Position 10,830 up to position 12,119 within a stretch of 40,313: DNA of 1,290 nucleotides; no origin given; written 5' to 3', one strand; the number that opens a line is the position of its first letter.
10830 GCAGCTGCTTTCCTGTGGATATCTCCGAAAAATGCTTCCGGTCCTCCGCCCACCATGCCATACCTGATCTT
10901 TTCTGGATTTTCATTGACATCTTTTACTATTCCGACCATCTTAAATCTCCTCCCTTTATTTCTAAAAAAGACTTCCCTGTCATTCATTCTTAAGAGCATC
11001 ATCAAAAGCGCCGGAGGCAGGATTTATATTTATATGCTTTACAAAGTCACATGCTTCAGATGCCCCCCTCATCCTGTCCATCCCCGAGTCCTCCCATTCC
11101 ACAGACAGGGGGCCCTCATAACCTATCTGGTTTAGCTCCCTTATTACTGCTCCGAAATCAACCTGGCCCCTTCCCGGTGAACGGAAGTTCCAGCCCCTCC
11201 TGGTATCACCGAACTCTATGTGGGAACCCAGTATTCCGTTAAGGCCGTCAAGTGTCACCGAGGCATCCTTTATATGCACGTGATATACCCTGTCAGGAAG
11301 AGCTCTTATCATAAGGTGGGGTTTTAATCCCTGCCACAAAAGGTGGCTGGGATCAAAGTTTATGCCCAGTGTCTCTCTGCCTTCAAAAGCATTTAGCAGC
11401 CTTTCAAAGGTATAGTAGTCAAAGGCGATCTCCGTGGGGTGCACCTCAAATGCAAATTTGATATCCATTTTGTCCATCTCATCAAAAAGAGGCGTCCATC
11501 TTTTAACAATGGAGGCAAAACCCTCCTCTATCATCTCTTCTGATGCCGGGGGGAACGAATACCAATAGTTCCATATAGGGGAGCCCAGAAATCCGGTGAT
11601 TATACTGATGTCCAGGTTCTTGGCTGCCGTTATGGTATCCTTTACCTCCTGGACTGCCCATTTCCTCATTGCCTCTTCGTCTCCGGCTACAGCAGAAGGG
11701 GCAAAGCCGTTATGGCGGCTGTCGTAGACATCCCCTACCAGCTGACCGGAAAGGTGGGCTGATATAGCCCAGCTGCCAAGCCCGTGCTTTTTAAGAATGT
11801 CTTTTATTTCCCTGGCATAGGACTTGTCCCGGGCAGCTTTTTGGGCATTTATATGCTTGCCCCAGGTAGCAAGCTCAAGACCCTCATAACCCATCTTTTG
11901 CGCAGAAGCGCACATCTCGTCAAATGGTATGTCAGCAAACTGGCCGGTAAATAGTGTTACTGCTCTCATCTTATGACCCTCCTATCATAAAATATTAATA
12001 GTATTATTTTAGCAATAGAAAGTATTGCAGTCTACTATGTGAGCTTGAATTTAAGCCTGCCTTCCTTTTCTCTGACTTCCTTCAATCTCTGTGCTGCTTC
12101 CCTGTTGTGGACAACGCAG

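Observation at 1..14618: Redox-heavy sugar locus: four xylose-isomerase-like TIM barrels, three unrelated oxidoreductases and a cupin around an ABC importer, with no glycosidase, kinase, aldolase or regulator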

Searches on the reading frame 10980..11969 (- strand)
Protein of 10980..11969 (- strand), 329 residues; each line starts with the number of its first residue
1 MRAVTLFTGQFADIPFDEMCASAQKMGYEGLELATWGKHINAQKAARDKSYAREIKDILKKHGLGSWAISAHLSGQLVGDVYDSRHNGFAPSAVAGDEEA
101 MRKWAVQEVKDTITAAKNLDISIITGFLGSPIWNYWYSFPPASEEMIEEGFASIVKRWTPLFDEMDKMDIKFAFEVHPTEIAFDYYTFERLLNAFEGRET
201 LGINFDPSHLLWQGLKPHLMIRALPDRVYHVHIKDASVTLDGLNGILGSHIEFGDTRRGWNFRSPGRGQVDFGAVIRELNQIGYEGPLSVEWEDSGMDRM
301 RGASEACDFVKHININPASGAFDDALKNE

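Call 4: search_protein_families(library=pfam, proteins=[window:10980-11969:-])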
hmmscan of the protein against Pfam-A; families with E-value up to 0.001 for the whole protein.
window:10980-11969:- (329 aa): 1 family
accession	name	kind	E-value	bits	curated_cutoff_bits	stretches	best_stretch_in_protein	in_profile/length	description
PF01261.30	AP_endonuc_2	-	1.5e-39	136.6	31.1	1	21-311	2-247/249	Xylose isomerase-like TIM barrel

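Call 7: search_protein_families(library=ncbifam, proteins=[window:10980-11969:-], max_evalue=0.01)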
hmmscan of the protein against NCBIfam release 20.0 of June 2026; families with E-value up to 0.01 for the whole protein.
window:10980-11969:- (329 aa): 7 families
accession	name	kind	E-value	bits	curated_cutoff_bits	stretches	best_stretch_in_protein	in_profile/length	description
TIGR04379.1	myo_inos_iolE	equivalog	4.2e-16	59.3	290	1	144-293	121-267/290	myo-inosose-2 dehydratase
NF041099.2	keto_glucon_epim_IolO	equivalog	2.2e-08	33.7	300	1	229-313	186-267/269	5-keto-L-gluconate epimerase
NF009688.0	PRK13209.1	subfamily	9.5e-06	24.8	317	1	253-312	214-275/286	L-ribulose-5-phosphate 3-epimerase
NF007360.0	PRK09856.1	equivalog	2e-05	24.3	305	1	5-121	4-104/276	fructoselysine 3-epimerase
TIGR03234.1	OH-pyruv-isom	equivalog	0.00013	21.4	353.45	0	228-293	178-241/254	hydroxypyruvate isomerase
NF051856.1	PsicseEpim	equivalog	0.00029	20.8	300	0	93-176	73-151/287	D-psicose 3-epimerase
NF009689.0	PRK13210.1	subfamily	0.0085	15.3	200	0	266-311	230-276/286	L-ribulose-5-phosphate 3-epimerase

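Call 16: search_solved_structures(query=window:10983-11969:-, max_evalue=0.01)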
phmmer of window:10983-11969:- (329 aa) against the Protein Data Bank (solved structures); distinct sequences matched with E-value up to 0.01: 7.
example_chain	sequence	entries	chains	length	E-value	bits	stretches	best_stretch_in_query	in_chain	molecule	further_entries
2zds_A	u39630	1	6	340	5.8e-100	338.1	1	2-326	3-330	Putative DNA-binding protein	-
8ro4_A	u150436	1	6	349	9.1e-53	182.9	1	7-327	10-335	2-hydroxy-3-keto-glucal hydratase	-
3lmz_A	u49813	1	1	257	1.2e-05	28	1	168-313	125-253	Putative sugar isomerase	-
3p6l_A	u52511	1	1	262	0.00046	22.8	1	133-244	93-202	Sugar phosphate isomerase/epimerase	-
3tva_A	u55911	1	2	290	0.0018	20.8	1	197-293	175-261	Xylose isomerase domain protein TIM barrel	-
3wqo_A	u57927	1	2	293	0.0028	20.2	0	89-294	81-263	Uncharacterized protein MJ1311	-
3cny_A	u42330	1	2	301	0.0062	19.1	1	189-294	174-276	Inositol catabolism protein IolE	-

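Call 66: search_dna_similar(query=window:10983-11969:-, collection=plasmids, mode=protein, max_rows=12, max_evalue=1e-40)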
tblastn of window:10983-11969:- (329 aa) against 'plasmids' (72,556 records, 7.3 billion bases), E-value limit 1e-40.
Records with a match: 327; places in all: 331; records where one place covers at least 80% of the query: 327.
Best place of each record, by identity: <60% 327.
By first word of the organism name: Phaeobacter 58; Pantoea 54; Pseudosulfitobacter 46; Paracoccus 29; Sulfitobacter 15; Rhizobium 11; Azospirillum 10; Deinococcus 8; Sphingobium 8; Novosphingobium 6; and 44 more.
By predicted mobility (MOB-suite, as given by PLSDB): non-mobilizable 295; conjugative 20; mobilizable 12.
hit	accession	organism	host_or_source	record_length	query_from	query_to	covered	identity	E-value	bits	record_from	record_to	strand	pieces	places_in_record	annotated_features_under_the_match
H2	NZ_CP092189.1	Deinococcus sp. KNUC1210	Setaria viridis,cell ...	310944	2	329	100%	46.8%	8e-92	306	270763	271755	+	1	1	sugar phosphate isomerase/epimerase family protein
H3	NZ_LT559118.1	Nonomuraea gerenzanensis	-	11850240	2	314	95%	48.9%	1e-95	317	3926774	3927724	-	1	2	none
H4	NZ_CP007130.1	Gemmatirosa kalamazoonensis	-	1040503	2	329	100%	46.5%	2e-94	313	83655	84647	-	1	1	record has no annotation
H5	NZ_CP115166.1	Deinococcus aquaticus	Freshwater stream system, activated ...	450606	2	329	100%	46.5%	8e-92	306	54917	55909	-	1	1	sugar phosphate isomerase/epimerase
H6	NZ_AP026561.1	Deinococcus aetherius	-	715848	2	329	100%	46.5%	2e-90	302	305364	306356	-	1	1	sugar phosphate isomerase/epimerase family protein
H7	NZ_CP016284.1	Cryobacterium arcticum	-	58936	4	329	99%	46.7%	6e-90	300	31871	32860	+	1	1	sugar phosphate isomerase/epimerase family protein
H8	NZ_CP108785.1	Embleya sp. NBC_00888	-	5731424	2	328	99%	46.4%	9e-93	308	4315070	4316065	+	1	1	none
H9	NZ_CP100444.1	Streptomyces rimosus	pure culture,OTC cluster deletion ...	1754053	2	317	96%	48.0%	3e-88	295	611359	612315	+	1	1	record has no annotation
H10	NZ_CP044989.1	Deinococcus sp. AJ005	single cell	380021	2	323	98%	46.5%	2e-90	302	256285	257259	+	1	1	sugar phosphate isomerase/epimerase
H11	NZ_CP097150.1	Deinococcus sp. QL22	-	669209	1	327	99%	45.6%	7e-85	286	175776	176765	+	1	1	sugar phosphate isomerase/epimerase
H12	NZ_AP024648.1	Arthrobacter sp. StoSoilB13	-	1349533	2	313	95%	47.3%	7e-92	306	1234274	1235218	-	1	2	record has no annotation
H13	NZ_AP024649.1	Arthrobacter sp. StoSoilB13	-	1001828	2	314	95%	47.0%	2e-89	299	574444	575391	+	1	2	none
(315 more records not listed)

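Call 67: get_annotated_region(hit=H2, flank=9000)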
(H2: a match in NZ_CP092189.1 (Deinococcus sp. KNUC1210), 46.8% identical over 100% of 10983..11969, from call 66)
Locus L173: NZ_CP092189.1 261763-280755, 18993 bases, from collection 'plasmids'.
description: Deinococcus sp. KNUC1210 plasmid unnamed3, complete sequence
organism: Deinococcus sp. KNUC1210 (NCBI taxid 2917691)
taxonomy: Bacteria; Deinococcota; Deinococci; Deinococcales; Deinococcaceae; Deinococcus; Deinococcus sp. KNUC1210
host: -; source: Setaria viridis,cell culture,rhizospheric soil; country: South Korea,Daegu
typing (MOB-suite, as given by PLSDB): non-mobilizable
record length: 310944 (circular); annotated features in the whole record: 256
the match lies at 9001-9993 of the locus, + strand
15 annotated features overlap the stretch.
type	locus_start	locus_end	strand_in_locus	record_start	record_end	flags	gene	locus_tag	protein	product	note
CDS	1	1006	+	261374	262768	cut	-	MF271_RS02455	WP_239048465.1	aldolase/citrate lyase family protein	-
CDS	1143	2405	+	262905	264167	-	-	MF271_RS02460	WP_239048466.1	allantoate amidohydrolase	-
CDS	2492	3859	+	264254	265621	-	-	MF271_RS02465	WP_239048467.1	allantoinase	-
CDS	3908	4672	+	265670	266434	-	allE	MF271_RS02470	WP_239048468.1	(S)-ureidoglycine aminohydrolase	GO:0010136 - ureide catabolic process [Evidence IEA]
CDS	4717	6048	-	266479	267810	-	-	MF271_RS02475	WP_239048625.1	8-oxoguanine deaminase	-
CDS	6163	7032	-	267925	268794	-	-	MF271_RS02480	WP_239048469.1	LysR family transcriptional regulator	GO:0006355 - regulation of DNA-templated transcription [Evidence IEA]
CDS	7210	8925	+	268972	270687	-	-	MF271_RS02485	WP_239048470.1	M20/M25/M40 family metallo-hydrolase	-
CDS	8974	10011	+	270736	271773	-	-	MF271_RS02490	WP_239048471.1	sugar phosphate isomerase/epimerase family protein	-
CDS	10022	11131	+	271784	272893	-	-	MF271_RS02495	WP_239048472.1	Gfo/Idh/MocA family oxidoreductase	-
CDS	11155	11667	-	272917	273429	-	-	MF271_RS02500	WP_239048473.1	DinB family protein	-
CDS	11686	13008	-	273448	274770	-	guaD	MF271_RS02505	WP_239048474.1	guanine deaminase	GO:0006147 - guanine catabolic process [Evidence IEA]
CDS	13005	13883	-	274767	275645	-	xdhC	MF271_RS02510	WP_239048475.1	xanthine dehydrogenase accessory protein XdhC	GO:0065003 - protein-containing complex assembly [Evidence IEA]; GO:0009115 - xanthine catabolic process [Evidence IEA]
CDS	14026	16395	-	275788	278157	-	xdhB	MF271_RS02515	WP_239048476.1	xanthine dehydrogenase molybdopterin binding subunit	GO:0009115 - xanthine catabolic process [Evidence IEA]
CDS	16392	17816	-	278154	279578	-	-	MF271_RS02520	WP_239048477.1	FAD binding domain-containing protein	-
CDS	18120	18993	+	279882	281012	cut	-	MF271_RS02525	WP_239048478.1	MFS transporter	GO:0055085 - transmembrane transport [Evidence IEA]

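Call 68: get_annotated_region(hit=H7, flank=9000)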
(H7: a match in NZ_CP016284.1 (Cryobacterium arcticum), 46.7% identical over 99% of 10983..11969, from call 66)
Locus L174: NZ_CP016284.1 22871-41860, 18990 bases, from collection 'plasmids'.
description: Cryobacterium arcticum strain PAMC 27867 plasmid pP27867_2, complete sequence
organism: Cryobacterium arcticum (NCBI taxid 670052)
taxonomy: Bacteria; Actinomycetota; Actinomycetes; Micrococcales; Microbacteriaceae; Cryobacterium; Cryobacterium arcticum
host: -; source: -; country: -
typing (MOB-suite, as given by PLSDB): mobilizable; relaxase MOBP
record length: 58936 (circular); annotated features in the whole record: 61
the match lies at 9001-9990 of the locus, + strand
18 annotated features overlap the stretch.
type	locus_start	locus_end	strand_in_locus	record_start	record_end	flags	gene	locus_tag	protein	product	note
CDS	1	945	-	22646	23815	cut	-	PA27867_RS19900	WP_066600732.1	ROK family transcriptional regulator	GO:0006355 - regulation of DNA-templated transcription [Evidence IEA]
CDS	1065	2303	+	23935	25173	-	-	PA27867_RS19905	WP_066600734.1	Gfo/Idh/MocA family oxidoreductase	-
CDS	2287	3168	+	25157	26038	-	-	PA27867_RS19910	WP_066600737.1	alpha/beta hydrolase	-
CDS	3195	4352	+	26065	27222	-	-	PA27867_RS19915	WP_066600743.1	substrate-binding domain-containing protein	-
CDS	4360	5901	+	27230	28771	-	-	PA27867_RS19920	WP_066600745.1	sugar ABC transporter ATP-binding protein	-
CDS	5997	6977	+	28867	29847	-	-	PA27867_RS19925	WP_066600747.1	ABC transporter permease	GO:0008643 - carbohydrate transport [Evidence IEA]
CDS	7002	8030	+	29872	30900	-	-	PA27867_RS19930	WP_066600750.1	alcohol dehydrogenase catalytic domain-containing protein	-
CDS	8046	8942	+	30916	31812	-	-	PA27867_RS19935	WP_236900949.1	TIM barrel protein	-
CDS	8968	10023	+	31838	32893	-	-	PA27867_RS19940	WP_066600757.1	sugar phosphate isomerase/epimerase family protein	-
CDS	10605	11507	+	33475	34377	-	-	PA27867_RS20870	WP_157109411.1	hypothetical protein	-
CDS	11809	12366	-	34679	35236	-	-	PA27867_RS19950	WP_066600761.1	recombinase family protein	GO:0006310 - DNA recombination [Evidence IEA]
CDS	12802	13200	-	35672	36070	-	-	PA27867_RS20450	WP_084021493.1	heavy metal-responsive transcriptional regulator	-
CDS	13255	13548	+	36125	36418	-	-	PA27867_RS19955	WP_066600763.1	alkylmercury lyase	-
CDS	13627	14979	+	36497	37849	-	-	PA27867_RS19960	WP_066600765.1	NAD(P)/FAD-dependent oxidoreductase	-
CDS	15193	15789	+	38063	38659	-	-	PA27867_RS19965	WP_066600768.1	recombinase family protein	GO:0006310 - DNA recombination [Evidence IEA]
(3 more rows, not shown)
